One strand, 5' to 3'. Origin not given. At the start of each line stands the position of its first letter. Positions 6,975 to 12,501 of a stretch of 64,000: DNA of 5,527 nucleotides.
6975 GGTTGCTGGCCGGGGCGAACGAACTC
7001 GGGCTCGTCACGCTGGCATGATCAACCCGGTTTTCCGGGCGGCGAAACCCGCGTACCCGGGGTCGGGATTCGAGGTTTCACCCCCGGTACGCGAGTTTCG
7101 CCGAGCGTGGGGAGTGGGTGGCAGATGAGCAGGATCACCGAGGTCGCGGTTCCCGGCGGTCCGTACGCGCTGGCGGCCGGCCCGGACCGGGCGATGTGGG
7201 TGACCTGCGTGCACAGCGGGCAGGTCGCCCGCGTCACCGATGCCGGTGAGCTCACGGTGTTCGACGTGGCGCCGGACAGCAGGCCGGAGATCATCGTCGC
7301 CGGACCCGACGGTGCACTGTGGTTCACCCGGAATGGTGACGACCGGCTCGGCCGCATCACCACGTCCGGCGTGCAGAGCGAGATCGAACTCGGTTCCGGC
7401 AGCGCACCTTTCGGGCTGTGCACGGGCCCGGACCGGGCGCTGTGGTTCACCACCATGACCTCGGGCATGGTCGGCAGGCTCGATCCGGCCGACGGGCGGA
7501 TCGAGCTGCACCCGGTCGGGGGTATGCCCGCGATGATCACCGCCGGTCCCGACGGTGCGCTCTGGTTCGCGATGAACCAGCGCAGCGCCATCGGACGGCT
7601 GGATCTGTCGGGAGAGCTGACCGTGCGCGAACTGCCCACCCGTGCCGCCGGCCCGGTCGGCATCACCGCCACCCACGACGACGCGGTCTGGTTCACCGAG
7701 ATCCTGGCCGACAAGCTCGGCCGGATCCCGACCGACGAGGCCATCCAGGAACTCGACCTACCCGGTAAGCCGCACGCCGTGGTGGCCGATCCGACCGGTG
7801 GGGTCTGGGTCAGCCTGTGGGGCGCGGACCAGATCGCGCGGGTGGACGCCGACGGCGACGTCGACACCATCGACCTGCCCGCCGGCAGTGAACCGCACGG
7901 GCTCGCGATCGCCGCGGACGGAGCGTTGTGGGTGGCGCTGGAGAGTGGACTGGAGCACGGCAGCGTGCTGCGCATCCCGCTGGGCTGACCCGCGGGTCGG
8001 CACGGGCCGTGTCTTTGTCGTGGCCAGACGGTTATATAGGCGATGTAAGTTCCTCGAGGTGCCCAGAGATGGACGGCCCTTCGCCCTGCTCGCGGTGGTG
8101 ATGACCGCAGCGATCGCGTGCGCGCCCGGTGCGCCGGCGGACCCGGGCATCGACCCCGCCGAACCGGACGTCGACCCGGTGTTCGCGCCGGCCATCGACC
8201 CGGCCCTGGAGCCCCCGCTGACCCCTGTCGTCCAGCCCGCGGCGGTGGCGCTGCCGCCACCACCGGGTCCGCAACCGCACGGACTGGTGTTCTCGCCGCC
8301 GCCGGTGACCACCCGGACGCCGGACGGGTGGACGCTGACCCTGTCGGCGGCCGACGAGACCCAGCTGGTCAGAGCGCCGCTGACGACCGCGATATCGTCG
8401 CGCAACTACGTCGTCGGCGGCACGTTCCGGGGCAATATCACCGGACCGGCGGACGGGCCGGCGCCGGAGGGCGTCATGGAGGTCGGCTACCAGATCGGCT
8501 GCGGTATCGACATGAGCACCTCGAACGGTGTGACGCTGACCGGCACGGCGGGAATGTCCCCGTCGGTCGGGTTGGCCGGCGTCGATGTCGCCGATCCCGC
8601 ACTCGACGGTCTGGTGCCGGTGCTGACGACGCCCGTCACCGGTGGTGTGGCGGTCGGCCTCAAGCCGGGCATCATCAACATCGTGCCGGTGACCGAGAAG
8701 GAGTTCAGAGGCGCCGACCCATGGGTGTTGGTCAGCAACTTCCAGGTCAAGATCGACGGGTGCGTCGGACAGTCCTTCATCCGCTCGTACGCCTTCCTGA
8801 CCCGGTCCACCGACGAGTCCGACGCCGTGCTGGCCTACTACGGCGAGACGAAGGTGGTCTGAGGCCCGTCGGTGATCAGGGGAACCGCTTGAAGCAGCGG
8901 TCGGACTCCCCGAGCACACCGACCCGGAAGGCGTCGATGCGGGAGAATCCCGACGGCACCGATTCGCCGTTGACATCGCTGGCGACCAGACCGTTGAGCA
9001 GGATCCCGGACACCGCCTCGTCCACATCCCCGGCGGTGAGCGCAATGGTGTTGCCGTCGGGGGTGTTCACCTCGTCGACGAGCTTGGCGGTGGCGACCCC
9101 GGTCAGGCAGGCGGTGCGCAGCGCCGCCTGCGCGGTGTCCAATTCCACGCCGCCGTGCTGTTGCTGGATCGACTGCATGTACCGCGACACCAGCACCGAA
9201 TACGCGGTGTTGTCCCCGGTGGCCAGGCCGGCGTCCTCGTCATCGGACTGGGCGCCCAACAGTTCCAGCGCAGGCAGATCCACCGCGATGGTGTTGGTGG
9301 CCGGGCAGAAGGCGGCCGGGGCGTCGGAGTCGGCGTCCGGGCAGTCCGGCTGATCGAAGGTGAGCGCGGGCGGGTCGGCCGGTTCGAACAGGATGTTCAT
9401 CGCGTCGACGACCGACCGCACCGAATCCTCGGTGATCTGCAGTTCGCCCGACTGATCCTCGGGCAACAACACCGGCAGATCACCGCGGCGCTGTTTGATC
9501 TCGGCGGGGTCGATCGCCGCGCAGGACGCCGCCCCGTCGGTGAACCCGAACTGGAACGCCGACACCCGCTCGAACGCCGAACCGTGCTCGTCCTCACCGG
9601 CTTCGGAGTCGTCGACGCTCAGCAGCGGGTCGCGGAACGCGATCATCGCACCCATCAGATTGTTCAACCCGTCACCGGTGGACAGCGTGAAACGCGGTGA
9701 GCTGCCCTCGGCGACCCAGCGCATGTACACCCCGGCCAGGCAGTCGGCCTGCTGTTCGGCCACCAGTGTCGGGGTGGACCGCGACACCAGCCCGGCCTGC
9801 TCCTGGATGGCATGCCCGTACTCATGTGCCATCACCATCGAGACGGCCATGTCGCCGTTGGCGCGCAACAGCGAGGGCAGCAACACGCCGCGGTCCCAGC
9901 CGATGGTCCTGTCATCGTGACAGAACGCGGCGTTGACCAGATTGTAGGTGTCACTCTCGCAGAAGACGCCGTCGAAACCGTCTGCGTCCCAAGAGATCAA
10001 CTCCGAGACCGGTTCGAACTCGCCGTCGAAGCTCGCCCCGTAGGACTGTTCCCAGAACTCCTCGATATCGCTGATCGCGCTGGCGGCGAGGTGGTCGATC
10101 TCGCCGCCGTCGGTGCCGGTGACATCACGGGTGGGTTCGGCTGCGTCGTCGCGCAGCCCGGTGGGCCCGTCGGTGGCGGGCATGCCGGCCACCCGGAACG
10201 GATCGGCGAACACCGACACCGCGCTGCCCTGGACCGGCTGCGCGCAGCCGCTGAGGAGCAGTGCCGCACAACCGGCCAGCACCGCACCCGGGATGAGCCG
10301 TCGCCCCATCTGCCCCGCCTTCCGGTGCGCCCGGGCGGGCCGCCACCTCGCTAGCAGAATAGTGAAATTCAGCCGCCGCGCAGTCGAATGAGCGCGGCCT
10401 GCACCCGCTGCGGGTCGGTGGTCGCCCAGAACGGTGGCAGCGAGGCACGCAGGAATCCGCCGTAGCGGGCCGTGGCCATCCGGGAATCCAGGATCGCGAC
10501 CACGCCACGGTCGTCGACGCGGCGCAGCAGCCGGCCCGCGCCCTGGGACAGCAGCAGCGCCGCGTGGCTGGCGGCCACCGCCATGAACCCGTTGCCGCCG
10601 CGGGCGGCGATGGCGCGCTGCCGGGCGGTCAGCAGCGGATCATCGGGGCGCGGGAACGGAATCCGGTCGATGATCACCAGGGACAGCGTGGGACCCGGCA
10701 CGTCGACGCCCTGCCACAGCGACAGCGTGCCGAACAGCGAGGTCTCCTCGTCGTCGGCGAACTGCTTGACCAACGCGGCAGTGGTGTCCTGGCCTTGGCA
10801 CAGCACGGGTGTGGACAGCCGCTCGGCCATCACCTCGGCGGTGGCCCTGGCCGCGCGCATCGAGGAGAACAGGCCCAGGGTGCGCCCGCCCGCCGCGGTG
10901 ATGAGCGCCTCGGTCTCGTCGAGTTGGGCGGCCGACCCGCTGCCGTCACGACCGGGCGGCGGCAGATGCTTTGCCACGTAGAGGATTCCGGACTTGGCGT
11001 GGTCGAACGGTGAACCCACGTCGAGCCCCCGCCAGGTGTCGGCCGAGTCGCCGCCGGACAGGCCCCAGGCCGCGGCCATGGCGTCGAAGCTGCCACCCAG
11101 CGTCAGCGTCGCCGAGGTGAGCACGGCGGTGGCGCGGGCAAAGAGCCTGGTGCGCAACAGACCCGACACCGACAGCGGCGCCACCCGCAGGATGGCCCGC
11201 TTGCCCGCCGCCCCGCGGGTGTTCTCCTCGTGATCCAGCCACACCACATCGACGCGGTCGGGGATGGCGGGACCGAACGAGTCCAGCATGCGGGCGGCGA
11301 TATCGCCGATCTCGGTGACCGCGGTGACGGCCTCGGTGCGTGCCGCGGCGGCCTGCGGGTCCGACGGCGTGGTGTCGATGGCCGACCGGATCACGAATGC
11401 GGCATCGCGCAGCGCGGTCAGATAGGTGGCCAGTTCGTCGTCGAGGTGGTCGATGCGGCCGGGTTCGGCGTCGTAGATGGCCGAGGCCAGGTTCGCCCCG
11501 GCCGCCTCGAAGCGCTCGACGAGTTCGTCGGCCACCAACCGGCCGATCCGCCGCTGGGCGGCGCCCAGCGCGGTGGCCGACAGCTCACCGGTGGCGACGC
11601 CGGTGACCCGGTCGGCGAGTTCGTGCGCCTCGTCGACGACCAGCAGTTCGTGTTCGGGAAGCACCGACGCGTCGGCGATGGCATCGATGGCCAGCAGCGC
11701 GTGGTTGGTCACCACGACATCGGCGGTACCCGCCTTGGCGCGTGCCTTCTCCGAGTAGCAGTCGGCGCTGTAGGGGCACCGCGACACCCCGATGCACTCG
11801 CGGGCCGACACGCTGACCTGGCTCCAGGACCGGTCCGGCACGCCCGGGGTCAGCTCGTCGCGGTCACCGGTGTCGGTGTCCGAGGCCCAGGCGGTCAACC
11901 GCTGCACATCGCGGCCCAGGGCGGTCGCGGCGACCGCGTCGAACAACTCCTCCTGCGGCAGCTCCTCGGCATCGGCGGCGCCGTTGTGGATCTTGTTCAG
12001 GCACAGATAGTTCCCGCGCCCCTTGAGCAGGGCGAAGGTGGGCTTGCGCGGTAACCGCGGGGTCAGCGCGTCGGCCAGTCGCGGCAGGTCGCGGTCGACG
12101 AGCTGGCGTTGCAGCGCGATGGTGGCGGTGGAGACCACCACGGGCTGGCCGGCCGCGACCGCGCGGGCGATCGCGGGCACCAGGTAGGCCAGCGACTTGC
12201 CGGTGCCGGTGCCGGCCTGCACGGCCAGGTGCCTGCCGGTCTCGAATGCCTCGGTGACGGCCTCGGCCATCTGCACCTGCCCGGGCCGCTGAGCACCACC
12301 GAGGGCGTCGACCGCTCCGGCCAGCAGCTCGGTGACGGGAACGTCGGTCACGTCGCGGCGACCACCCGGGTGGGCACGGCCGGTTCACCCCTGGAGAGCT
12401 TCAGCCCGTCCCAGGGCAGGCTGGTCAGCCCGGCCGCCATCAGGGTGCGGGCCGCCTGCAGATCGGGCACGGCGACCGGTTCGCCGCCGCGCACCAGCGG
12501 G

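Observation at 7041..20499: Two copies of a ~62-bp palindromic REP-like element sit exactly at the two synteny breaks of a conserved core block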

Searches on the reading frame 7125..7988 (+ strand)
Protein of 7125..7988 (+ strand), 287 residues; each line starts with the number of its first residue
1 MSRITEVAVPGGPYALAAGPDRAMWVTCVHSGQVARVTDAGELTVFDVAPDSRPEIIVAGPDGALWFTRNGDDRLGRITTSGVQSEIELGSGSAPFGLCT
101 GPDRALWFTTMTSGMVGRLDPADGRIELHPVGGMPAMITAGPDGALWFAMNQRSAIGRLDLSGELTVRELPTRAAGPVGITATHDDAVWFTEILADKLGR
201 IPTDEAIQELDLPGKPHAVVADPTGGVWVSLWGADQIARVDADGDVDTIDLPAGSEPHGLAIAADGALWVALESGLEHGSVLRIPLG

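Call 10: search_protein_families(library=pfam, proteins=[window:7125-7988:+], max_evalue=0.001)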
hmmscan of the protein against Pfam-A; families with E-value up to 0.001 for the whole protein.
window:7125-7988:+ (287 aa): 7 families
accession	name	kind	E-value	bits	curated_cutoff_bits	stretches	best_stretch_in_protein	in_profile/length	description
PF24684.1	Vgb_lyase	-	1.4e-97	326.4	50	1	4-275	3-285/290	Virginiamycin B lyase family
PF08450.18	SGL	-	8.3e-13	48.9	26.3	1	214-253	184-224/246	SMP-30/Gluconolactonase/LRE-like region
PF20067.5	SSL_N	-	4e-06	27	18.9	0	245-275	11-41/46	Strictosidine synthase-like, N-terminal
PF07494.17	Reg_prop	-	1.1e-05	25.5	20.4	0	217-231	8-22/24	Two component regulator propeller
PF13449.12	Phytase-like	-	3.1e-05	24.5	27.6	0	219-277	73-147/284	Esterase-like activity of phytase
PF22701.2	Mala_s_1-like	-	0.00021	21.5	27.5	0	203-271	79-146/195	Mal s 1 allergenic protein-like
PF01436.27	NHL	-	0.00023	21.5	20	0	256-271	3-18/28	NHL repeat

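Call 21: find_encoding_contigs(protein=window:7125-7988:+, flank=10000, max_places=10)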
Protein window:7125-7988:+ (287 aa): 5 contigs read that carry it; 3 places shown.
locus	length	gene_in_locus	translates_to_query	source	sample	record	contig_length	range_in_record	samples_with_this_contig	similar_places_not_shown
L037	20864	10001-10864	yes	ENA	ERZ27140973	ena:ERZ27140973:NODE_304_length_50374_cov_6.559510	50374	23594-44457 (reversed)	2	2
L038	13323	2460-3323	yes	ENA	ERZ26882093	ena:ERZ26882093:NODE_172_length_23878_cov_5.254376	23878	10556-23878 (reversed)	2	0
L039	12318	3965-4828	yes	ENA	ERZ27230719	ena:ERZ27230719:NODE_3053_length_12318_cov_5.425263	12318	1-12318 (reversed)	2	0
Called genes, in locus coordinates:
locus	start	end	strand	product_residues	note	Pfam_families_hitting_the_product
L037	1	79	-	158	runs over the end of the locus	PF00903:Glyoxalase, PF13468:Glyoxalase_3, PF13669:Glyoxalase_4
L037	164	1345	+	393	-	PF00108:Thiolase_N, PF02803:Thiolase_C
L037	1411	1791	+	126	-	PF12823:DUF3817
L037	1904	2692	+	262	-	PF00085:Thioredoxin, PF14561:TPR_20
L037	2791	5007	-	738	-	PF22019:GlgB_N, PF02922:CBM_48, PF00128:Alpha-amylase, PF02806:Alpha-amylase_C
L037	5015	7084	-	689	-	PF11896:GlgE_dom_N_S, PF21702:GLGE_C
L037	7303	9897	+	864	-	PF11897:DUF3417, PF00343:Phosphorylase, PF28476:GlgP_C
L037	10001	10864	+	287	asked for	-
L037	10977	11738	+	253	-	PF09203:MspA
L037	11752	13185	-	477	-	PF04228:Zn_peptidase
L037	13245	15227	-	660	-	PF00270:DEAD (weak), PF13307:Helicase_C_2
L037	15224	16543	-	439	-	PF02749:QRPTase_N (faint), PF17767:NAPRTase_N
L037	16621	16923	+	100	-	PF02617:ClpS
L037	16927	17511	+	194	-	PF09438:DUF2017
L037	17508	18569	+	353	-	PF03576:Peptidase_S58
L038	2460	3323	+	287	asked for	-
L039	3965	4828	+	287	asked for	-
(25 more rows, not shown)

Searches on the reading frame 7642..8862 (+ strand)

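Call 10: search_protein_families(library=pfam, proteins=[window:7642-8862:+], max_evalue=0.001)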
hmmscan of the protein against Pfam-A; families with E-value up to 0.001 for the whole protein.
window:7642-8862:+ (406 aa): 1 family
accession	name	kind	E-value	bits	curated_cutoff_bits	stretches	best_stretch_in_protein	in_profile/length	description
PF09203.16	MspA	-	8.5e-48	163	22.9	1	228-403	1-177/179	MspA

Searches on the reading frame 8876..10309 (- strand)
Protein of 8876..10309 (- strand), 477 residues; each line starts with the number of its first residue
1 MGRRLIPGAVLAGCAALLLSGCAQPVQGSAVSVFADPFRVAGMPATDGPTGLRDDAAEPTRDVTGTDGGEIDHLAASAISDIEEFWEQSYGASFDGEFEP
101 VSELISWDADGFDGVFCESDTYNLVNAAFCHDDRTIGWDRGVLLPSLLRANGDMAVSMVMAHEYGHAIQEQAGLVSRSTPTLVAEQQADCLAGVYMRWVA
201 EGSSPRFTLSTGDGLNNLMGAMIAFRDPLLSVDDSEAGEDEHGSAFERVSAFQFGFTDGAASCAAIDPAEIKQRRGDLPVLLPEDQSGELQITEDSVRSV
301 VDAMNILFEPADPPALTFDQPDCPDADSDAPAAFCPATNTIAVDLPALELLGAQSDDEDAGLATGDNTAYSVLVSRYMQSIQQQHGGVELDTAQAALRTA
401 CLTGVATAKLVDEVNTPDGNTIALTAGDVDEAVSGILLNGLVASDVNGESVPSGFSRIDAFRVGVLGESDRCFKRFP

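Call 10: search_protein_families(library=pfam, proteins=[window:8876-10309:-], max_evalue=0.001)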
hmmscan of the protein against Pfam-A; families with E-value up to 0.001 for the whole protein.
window:8876-10309:- (477 aa): 1 family
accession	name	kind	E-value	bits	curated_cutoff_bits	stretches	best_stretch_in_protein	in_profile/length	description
PF04228.19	Zn_peptidase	-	2.1e-09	37.7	23.2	1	60-263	74-287/290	Putative neutral zinc metallopeptidase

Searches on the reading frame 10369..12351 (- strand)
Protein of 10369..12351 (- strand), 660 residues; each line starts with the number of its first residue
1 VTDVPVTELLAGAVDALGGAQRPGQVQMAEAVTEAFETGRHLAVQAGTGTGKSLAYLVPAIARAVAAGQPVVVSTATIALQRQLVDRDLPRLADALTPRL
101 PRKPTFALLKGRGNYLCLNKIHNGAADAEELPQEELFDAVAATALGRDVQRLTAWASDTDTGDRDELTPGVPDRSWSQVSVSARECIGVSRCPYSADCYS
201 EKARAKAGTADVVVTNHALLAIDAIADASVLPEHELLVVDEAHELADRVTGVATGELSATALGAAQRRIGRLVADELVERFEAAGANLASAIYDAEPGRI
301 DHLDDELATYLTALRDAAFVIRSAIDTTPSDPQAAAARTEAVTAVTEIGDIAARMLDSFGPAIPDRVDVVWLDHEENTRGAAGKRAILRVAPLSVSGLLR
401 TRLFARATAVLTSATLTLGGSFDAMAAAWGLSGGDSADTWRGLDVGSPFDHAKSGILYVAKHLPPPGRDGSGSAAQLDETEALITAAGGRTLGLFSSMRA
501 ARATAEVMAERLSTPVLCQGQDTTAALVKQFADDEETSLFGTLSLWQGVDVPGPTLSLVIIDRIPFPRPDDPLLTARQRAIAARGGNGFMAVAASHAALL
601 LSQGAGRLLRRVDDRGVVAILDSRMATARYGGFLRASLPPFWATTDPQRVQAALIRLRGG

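Call 10: search_protein_families(library=pfam, proteins=[window:10369-12351:-], max_evalue=0.001)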
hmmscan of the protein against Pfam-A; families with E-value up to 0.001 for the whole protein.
window:10369-12351:- (660 aa): 3 families
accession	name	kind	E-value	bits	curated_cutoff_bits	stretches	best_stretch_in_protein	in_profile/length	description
PF13307.12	Helicase_C_2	-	4.1e-34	118.5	25.3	1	483-640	4-169/170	Helicase C-terminal domain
PF00270.35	DEAD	-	1.3e-12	48.2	26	1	31-87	6-64/167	DEAD/DEAH box helicase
PF04851.21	ResIII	-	4.6e-05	23.8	22.5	0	22-86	5-71/164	Type III restriction enzyme, res subunit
